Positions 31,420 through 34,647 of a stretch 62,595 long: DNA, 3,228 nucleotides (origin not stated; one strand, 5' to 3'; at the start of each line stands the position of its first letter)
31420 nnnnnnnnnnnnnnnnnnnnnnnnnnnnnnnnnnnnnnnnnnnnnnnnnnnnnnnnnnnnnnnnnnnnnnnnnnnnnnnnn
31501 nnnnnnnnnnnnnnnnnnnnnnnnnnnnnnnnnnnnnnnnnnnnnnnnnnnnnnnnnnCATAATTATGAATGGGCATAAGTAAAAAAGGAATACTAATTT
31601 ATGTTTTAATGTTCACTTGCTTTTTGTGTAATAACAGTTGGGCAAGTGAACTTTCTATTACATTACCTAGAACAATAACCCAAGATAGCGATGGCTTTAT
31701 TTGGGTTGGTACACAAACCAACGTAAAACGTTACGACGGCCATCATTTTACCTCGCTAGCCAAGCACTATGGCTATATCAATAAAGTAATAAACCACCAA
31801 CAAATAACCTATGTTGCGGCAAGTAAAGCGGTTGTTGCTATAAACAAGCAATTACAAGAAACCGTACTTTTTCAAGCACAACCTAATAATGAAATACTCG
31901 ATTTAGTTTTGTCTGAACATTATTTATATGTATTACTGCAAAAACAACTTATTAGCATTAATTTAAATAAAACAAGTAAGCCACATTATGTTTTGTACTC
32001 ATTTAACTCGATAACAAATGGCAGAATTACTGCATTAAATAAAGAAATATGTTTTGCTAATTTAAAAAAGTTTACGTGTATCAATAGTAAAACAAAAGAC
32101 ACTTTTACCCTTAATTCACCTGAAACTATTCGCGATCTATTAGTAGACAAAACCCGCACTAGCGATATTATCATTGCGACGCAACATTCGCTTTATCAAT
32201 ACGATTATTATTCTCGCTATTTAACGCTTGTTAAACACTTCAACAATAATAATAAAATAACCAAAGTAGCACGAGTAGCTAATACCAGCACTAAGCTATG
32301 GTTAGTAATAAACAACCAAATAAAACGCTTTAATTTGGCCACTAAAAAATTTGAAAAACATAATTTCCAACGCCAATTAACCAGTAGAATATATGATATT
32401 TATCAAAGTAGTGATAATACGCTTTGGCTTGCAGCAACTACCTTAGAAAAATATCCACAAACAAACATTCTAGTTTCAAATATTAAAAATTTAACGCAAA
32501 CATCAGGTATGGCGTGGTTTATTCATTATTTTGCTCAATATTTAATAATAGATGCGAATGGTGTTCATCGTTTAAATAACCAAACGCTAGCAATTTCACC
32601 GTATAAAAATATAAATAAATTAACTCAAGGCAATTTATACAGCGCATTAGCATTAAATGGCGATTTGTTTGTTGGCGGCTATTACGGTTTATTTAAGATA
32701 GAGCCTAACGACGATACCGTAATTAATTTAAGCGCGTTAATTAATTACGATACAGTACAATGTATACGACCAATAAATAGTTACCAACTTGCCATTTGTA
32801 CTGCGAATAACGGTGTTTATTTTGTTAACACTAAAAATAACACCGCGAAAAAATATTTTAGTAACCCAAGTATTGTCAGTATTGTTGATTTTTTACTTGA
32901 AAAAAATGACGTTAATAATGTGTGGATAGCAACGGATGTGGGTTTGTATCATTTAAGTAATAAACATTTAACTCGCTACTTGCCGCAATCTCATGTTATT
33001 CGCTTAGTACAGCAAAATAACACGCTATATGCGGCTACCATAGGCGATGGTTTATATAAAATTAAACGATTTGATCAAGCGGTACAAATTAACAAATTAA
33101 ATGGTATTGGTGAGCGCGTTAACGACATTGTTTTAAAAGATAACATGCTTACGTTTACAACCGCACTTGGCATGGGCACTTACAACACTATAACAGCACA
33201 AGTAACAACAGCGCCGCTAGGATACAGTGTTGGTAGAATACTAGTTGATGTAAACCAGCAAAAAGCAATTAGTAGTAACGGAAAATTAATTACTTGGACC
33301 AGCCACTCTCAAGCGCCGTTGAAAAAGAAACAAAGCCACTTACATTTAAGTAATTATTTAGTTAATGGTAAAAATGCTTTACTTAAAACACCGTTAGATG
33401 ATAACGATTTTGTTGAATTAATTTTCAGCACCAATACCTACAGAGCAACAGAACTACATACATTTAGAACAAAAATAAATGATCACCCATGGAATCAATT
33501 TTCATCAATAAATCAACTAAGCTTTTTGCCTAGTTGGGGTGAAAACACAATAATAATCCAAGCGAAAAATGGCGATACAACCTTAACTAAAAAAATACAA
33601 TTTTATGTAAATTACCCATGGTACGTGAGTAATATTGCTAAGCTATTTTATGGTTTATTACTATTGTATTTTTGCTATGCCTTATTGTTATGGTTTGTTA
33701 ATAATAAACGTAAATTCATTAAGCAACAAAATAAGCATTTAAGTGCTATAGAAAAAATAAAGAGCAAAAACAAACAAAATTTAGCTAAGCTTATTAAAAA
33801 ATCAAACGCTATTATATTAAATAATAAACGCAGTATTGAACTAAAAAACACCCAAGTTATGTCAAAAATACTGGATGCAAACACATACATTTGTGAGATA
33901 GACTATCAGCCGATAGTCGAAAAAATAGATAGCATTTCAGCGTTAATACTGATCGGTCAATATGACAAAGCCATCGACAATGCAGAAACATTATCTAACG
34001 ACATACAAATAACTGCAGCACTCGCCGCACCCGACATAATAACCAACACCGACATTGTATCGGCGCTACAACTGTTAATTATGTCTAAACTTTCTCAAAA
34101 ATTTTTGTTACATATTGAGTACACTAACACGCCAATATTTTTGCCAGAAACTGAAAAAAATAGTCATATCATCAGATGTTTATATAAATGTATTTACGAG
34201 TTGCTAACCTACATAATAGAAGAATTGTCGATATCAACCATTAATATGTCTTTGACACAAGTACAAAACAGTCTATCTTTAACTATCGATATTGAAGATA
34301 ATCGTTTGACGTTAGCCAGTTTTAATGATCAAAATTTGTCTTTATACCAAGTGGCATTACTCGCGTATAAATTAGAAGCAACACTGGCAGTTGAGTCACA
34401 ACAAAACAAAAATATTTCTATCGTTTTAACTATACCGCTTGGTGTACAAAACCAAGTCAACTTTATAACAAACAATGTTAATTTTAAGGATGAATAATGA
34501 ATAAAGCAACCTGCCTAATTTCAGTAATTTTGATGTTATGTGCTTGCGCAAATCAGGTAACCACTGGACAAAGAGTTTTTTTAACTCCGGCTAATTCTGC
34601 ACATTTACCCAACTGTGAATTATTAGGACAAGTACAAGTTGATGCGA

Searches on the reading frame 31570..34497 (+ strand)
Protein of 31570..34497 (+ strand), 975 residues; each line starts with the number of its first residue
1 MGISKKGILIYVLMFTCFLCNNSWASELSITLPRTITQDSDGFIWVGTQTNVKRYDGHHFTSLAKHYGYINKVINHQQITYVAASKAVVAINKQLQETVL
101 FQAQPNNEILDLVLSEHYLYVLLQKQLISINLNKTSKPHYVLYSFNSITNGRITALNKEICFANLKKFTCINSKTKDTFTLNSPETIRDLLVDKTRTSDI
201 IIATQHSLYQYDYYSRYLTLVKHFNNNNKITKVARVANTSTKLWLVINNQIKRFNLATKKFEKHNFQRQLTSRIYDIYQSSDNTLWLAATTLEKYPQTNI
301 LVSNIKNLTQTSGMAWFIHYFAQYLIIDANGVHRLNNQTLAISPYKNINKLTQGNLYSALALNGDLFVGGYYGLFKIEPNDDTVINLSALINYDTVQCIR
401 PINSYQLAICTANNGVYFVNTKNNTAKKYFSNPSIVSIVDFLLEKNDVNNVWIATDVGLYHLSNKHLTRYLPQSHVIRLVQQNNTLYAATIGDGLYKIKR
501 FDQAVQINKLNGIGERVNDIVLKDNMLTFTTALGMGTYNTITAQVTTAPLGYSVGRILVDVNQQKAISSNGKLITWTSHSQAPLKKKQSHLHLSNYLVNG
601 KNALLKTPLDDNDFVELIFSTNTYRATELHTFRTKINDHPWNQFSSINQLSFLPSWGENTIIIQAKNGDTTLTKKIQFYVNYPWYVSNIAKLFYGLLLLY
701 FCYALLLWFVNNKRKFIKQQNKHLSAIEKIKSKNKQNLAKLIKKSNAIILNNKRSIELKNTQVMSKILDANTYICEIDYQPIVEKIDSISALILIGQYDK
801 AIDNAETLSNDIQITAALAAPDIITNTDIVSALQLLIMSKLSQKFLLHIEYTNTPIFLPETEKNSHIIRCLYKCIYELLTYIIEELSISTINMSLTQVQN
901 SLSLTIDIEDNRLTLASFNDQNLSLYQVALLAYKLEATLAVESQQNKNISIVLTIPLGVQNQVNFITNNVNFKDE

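Call 42: search_protein_families(library=pfam, proteins=[window:31570-34497:+], max_evalue=0.00001)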
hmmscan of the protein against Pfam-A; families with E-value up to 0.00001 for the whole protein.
window:31570-34497:+ (975 aa): 1 family
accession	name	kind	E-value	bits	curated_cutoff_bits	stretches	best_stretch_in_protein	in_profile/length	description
PF07494.17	Reg_prop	-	3.8e-08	33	20.4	0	34-49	8-23/24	Two component regulator propeller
